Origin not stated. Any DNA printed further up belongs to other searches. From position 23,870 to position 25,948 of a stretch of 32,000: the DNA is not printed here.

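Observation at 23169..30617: APS-reductase-like flavoprotein/ferredoxin pair embedded in a sulfonate-type ABC importer cluster with HEAT-repeat and DUF971 proteins, and no sat, aprM or qmo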

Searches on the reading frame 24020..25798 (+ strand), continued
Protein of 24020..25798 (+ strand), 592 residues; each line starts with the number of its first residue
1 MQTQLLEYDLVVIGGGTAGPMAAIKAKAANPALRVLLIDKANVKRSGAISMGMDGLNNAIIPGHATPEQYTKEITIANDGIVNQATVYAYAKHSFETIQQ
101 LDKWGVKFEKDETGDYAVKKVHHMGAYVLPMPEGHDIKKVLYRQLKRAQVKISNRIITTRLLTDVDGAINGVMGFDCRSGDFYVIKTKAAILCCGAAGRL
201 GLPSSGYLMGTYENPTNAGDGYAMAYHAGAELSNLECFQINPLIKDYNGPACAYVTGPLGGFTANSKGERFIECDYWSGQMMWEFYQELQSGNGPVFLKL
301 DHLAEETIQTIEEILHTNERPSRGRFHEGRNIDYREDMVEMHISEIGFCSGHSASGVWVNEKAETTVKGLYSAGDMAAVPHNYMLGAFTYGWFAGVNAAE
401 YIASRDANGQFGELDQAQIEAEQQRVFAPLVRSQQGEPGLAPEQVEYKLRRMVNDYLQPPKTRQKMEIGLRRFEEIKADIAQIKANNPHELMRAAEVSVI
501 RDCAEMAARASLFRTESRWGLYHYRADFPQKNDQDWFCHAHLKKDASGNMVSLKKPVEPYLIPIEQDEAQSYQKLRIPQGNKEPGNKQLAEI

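Call 85: get_annotated_region(hit=H68, flank=10000)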
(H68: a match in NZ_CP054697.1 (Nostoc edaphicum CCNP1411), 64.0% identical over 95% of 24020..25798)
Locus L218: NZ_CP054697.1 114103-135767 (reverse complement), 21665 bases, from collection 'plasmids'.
description: Nostoc edaphicum CCNP1411 plasmid pNe_5, complete sequence
organism: Nostoc edaphicum CCNP1411 (NCBI taxid 1472755)
taxonomy: Bacteria; Cyanobacteriota; Cyanophyceae; Nostocales; Nostocaceae; Nostoc; Nostoc edaphicum; Nostoc edaphicum CCNP1411
host: -; source: -; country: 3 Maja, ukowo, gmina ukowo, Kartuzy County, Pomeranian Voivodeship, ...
typing (MOB-suite, as given by PLSDB): non-mobilizable; mating-pair formation MPF_T
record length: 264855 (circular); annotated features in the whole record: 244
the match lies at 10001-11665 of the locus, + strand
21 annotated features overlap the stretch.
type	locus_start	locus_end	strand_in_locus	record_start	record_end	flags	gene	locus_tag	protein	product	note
CDS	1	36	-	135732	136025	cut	-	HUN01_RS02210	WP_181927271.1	hypothetical protein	-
CDS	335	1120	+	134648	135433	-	-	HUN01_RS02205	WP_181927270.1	response regulator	GO:0000160 - phosphorelay signal transduction system [Evidence IEA]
CDS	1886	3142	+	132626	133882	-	-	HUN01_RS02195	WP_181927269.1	aliphatic sulfonate ABC transporter substrate-binding protein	GO:0042918 - alkanesulfonate transport [Evidence IEA]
CDS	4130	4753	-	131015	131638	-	-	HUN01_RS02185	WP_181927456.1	hypothetical protein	-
CDS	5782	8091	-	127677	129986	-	-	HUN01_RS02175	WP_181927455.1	FAD/NAD(P)-binding protein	-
CDS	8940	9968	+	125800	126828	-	-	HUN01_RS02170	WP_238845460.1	sulfonate ABC transporter substrate-binding protein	-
CDS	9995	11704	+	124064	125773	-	-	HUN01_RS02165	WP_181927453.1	fumarate reductase/succinate dehydrogenase flavoprotein subunit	-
CDS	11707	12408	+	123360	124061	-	-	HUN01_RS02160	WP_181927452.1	HAD family hydrolase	-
CDS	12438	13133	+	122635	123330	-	-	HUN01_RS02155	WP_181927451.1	HAD-IA family hydrolase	GO:0008152 - metabolic process [Evidence IEA]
CDS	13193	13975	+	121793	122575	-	-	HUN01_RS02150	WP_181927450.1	class I SAM-dependent methyltransferase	-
CDS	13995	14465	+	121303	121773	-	-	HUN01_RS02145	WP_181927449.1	GNAT family N-acetyltransferase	-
CDS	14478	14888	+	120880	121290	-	-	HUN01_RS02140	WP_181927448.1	VOC family protein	-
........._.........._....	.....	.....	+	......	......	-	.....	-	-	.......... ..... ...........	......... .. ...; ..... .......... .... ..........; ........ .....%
CDS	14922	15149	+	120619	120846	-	-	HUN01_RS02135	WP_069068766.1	ferredoxin family protein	-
CDS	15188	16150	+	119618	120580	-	-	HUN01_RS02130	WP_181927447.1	HEAT repeat domain-containing protein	-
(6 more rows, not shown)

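Call 86: get_annotated_region(hit=H62, flank=9000)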
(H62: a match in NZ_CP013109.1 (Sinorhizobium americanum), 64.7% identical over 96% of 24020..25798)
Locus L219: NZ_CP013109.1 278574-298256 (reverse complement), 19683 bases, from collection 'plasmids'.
description: Sinorhizobium americanum strain CFNEI 73 plasmid B, complete sequence
organism: Sinorhizobium americanum (NCBI taxid 194963)
taxonomy: Bacteria; Pseudomonadota; Alphaproteobacteria; Hyphomicrobiales; Rhizobiaceae; Sinorhizobium; Sinorhizobium americanum
host: -; source: Vachellia farnesiana,cell culture; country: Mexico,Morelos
typing (MOB-suite, as given by PLSDB): conjugative; relaxase MOBP,MOBQ; mating-pair formation MPF_T
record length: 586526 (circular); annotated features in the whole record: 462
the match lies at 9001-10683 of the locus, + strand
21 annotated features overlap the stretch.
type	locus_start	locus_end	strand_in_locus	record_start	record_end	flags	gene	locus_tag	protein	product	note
CDS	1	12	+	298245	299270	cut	-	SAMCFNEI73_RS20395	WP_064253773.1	sulfate ABC transporter substrate-binding protein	-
CDS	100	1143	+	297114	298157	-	-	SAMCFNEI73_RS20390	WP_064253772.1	sulfate/molybdate ABC transporter ATP-binding protein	-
CDS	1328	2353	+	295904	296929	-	-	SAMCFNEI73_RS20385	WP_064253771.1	sulfate ABC transporter substrate-binding protein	-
CDS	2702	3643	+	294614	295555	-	-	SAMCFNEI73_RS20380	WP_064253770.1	sulfonate ABC transporter substrate-binding protein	-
CDS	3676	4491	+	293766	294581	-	-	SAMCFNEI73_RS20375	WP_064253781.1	ABC transporter permease subunit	GO:0055085 - transmembrane transport [Evidence IEA]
CDS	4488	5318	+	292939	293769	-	-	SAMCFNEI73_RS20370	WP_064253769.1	ATP-binding cassette domain-containing protein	-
CDS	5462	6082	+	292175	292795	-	-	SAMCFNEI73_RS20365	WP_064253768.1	alpha/beta hydrolase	-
CDS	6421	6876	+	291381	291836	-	-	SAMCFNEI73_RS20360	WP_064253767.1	Rrf2 family transcriptional regulator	-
CDS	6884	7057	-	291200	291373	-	-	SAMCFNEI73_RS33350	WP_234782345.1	hypothetical protein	-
CDS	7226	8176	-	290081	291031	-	-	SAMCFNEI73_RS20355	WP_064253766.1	TauD/TfdA family dioxygenase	-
CDS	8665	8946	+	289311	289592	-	-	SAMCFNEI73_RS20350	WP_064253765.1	DUF971 domain-containing protein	-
CDS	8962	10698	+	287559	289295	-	-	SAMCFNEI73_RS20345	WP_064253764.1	fumarate reductase/succinate dehydrogenase flavoprotein subunit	-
CDS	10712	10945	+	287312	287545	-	-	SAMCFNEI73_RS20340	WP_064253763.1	ferredoxin family protein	-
CDS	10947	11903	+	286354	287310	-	-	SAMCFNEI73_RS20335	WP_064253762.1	HEAT repeat domain-containing protein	-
CDS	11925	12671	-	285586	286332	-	-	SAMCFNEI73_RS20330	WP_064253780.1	Crp/Fnr family transcriptional regulator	GO:0006355 - regulation of DNA-templated transcription [Evidence IEA]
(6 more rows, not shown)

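Call 90: get_annotated_region(hit=H54, flank=8000)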
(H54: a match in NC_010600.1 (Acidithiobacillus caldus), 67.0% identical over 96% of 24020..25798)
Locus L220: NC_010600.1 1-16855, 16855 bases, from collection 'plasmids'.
description: Acidithiobacillus caldus plasmid pTcM1, complete sequence
organism: Acidithiobacillus caldus (NCBI taxid 33059)
taxonomy: Bacteria; Pseudomonadota; Acidithiobacillia; Acidithiobacillales; Acidithiobacillaceae; Acidithiobacillus; Acidithiobacillus caldus
host: -; source: -; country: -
typing (MOB-suite, as given by PLSDB): mobilizable; replicon rep_cluster_355; relaxase MOBP,MOBQ
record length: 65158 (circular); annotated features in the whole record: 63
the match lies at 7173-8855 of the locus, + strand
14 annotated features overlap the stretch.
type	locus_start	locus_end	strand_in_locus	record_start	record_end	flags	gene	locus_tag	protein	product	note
CDS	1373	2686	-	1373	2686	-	-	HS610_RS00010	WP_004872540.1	DNA-primase RepB domain-containing protein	-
CDS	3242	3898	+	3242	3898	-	-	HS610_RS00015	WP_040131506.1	ParA family protein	-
CDS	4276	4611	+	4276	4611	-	-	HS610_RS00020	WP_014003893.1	AbrB/MazE/SpoVT family DNA-binding domain-containing protein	-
CDS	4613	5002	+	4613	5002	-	-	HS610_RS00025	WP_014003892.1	type II toxin-antitoxin system VapC family toxin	-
CDS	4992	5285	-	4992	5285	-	-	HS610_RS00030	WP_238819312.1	WGR domain-containing protein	-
CDS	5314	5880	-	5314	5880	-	-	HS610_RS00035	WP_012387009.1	recombinase family protein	GO:0006310 - DNA recombination [Evidence IEA]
CDS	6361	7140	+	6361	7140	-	-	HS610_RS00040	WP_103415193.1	GntR family transcriptional regulator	-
CDS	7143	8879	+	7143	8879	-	-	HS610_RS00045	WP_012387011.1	fumarate reductase/succinate dehydrogenase flavoprotein subunit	-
CDS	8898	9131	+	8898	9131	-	-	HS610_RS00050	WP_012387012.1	4Fe-4S dicluster domain-containing protein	-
CDS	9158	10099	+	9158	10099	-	-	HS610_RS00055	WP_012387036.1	HEAT repeat domain-containing protein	-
CDS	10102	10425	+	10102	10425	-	fdxA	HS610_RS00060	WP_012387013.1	ferredoxin FdxA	-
CDS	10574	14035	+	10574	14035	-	-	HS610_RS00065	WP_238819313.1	FAD-dependent oxidoreductase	-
CDS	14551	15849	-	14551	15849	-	-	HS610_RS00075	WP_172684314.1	OprD family outer membrane porin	-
CDS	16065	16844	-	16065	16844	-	-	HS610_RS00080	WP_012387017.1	ABC transporter ATP-binding protein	GO:0006810 - transport [Evidence IEA]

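Call 91: get_annotated_region(hit=H56, flank=8000)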
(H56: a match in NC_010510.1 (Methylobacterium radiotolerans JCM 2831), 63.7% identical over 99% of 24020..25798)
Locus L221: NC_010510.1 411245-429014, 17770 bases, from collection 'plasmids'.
description: Methylobacterium radiotolerans JCM 2831 plasmid pMRAD01, complete sequence
organism: Methylobacterium radiotolerans JCM 2831 (NCBI taxid 426355)
taxonomy: Bacteria; Pseudomonadota; Alphaproteobacteria; Hyphomicrobiales; Methylobacteriaceae; Methylobacterium; Methylobacterium radiotolerans; Methylobacterium radiotolerans JCM 2831
host: -; source: -; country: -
typing (MOB-suite, as given by PLSDB): non-mobilizable; mating-pair formation MPF_T
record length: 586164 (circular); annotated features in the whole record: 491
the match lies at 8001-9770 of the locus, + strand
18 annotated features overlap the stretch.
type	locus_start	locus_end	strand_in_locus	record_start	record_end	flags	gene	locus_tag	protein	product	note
CDS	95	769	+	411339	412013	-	-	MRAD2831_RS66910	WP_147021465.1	hypothetical protein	-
CDS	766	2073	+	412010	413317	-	qatC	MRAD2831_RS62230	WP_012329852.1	Qat anti-phage system QueC-like protein QatC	GO:0051607 - defense response to virus [Evidence IEA]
CDS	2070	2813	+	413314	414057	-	qatD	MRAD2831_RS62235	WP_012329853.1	Qat anti-phage system TatD family nuclease QatD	GO:0051607 - defense response to virus [Evidence IEA]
CDS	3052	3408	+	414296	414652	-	-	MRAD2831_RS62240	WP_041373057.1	hypothetical protein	-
CDS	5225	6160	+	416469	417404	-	-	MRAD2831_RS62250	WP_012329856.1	site-specific integrase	GO:0015074 - DNA integration [Evidence IEA]; GO:0006310 - DNA recombination [Evidence IEA]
CDS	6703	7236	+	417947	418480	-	-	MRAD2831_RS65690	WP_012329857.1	glyoxalase superfamily protein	GO:0046677 - response to antibiotic [Evidence IEA]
CDS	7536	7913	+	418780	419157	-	-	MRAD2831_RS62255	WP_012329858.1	DUF971 domain-containing protein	-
CDS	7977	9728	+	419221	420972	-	-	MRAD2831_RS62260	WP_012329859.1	fumarate reductase/succinate dehydrogenase flavoprotein subunit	-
CDS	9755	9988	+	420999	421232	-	-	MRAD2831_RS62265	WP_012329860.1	4Fe-4S dicluster domain-containing protein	-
CDS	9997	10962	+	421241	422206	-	-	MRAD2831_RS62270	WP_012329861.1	HEAT repeat domain-containing protein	-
CDS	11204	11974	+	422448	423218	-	-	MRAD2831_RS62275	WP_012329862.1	Crp/Fnr family transcriptional regulator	GO:0006355 - regulation of DNA-templated transcription [Evidence IEA]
CDS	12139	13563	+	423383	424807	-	-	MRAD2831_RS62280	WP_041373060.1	ABC transporter substrate-binding protein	-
CDS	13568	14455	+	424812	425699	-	-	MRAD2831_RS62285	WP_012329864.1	ABC transporter permease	-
CDS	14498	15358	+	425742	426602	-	-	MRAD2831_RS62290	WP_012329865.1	ABC transporter ATP-binding protein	GO:0006810 - transport [Evidence IEA]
CDS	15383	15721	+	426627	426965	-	fdxA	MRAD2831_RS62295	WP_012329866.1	ferredoxin FdxA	-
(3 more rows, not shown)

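Call 92: get_annotated_region(hit=H71, flank=8000)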
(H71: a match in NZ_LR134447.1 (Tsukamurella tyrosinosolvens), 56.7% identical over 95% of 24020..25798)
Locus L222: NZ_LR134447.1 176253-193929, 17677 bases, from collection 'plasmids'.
description: Tsukamurella tyrosinosolvens strain NCTC13231 plasmid 5, complete sequence
organism: Tsukamurella tyrosinosolvens (NCBI taxid 57704)
taxonomy: Bacteria; Actinomycetota; Actinomycetes; Mycobacteriales; Tsukamurellaceae; Tsukamurella; Tsukamurella tyrosinosolvens
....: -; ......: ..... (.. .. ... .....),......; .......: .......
typing (MOB-suite, as given by PLSDB): non-mobilizable
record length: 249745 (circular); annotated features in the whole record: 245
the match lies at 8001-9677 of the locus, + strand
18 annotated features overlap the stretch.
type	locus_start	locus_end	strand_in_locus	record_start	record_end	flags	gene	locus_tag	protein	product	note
CDS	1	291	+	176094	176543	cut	-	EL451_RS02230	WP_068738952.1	hypothetical protein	-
CDS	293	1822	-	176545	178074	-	-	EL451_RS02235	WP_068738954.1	AMP-binding protein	-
CDS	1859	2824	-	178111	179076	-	-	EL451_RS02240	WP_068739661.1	aldo/keto reductase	-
CDS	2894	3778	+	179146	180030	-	-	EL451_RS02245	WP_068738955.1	helix-turn-helix domain-containing GNAT family N-acetyltransferase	-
CDS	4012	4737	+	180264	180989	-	-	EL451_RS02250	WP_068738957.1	GntR family transcriptional regulator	-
CDS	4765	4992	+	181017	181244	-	-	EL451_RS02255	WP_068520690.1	ferredoxin family protein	-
CDS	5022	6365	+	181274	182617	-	-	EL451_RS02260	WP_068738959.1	ABC transporter substrate-binding protein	-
CDS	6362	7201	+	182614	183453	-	-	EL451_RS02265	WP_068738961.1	ABC transporter permease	-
CDS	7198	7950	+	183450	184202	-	-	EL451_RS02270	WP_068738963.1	ABC transporter ATP-binding protein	GO:0006810 - transport [Evidence IEA]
CDS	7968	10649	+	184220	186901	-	-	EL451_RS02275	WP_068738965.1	fumarate reductase/succinate dehydrogenase flavoprotein subunit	-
CDS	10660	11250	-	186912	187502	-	-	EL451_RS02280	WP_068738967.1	hypothetical protein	-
CDS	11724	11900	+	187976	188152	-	-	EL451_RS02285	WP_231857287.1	helix-turn-helix transcriptional regulator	-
CDS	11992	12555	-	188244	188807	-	-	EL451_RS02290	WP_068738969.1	ImmA/IrrE family metallo-endopeptidase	-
CDS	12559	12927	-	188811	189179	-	-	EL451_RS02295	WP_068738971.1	XRE family transcriptional regulator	-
CDS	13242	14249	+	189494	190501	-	-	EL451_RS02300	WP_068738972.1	nucleotidyltransferase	-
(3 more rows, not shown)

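Call 93: get_annotated_region(hit=H58, flank=8000)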
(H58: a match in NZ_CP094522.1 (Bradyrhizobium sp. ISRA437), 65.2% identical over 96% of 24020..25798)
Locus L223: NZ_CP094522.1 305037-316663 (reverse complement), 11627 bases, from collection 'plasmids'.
description: Bradyrhizobium sp. ISRA437 plasmid unnamed, complete sequence
organism: Bradyrhizobium sp. ISRA437 (NCBI taxid 2866196)
taxonomy: Bacteria; Pseudomonadota; Alphaproteobacteria; Hyphomicrobiales; Nitrobacteraceae; Bradyrhizobium; Bradyrhizobium sp. ISRA437
host: -; source: Arachis hypogaea; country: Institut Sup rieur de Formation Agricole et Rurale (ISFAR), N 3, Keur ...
typing (MOB-suite, as given by PLSDB): conjugative; replicon rep_cluster_507; relaxase MOBQ; mating-pair formation MPF_T
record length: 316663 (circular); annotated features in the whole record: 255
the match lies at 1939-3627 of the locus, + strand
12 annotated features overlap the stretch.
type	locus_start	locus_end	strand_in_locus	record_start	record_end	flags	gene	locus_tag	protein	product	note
CDS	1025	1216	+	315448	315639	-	-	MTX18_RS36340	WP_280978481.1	hypothetical protein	-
CDS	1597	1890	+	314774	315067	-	-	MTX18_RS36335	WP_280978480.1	gamma-butyrobetaine hydroxylase-like domain-containing protein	-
CDS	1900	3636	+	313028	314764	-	-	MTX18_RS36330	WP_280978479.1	fumarate reductase/succinate dehydrogenase flavoprotein subunit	-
CDS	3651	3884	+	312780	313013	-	-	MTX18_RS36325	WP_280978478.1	ferredoxin family protein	-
CDS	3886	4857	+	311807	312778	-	-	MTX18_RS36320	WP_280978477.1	HEAT repeat domain-containing protein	-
CDS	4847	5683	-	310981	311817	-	-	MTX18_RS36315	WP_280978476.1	Crp/Fnr family transcriptional regulator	GO:0006355 - regulation of DNA-templated transcription [Evidence IEA]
CDS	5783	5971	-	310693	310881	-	-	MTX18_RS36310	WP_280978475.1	hypothetical protein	-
CDS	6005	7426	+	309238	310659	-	-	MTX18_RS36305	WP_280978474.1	ABC transporter substrate-binding protein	-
CDS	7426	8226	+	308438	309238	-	-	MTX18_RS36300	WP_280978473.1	ABC transporter permease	-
CDS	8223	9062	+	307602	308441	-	-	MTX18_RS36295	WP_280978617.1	ABC transporter ATP-binding protein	GO:0006810 - transport [Evidence IEA]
CDS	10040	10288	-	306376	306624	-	-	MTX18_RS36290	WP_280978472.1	hypothetical protein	-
CDS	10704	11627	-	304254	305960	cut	-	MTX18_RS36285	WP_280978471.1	MFS transporter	GO:0055085 - transmembrane transport [Evidence IEA]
